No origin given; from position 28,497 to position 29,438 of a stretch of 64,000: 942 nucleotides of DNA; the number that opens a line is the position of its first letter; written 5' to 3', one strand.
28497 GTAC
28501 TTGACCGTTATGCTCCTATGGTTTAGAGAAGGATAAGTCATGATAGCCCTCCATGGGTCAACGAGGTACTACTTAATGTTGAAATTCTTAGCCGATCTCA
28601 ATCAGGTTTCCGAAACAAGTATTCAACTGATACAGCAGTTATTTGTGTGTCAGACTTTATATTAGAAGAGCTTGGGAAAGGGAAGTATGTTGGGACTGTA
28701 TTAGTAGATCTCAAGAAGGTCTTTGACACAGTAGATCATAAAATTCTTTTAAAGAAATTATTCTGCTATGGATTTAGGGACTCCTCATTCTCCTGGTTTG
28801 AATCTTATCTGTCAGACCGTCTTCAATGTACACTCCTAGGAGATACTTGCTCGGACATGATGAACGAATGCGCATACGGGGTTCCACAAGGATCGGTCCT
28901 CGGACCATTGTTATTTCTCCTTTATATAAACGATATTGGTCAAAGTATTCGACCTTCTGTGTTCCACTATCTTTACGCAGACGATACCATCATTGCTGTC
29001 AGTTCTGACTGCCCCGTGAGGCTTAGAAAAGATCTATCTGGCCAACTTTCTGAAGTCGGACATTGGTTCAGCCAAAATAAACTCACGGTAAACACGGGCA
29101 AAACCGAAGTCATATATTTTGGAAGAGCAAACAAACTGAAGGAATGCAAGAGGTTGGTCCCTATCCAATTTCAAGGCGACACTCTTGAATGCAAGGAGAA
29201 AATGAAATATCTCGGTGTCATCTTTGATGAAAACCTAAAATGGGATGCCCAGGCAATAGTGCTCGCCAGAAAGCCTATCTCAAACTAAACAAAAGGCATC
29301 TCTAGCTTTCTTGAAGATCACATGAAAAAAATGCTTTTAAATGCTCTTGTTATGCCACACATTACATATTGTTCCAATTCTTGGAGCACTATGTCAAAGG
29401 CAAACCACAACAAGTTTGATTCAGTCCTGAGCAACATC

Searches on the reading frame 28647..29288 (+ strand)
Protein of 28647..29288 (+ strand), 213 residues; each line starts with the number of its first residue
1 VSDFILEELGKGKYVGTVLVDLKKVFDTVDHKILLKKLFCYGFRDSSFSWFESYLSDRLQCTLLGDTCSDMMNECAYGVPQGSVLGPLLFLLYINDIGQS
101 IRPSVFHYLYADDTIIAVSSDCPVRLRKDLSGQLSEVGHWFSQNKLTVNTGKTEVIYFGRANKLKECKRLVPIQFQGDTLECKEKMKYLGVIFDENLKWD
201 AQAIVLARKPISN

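Call 48: search_protein_families(library=pfam, proteins=[window:28647-29288:+], max_evalue=0.001)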
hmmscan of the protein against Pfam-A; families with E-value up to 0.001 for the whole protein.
window:28647-29288:+ (213 aa): 1 family
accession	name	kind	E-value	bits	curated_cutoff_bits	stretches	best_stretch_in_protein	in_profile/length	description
PF00078.32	RVT_1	-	2.4e-26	93.1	29.6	1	12-193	65-205/205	Reverse transcriptase (RNA-dependent DNA polymerase)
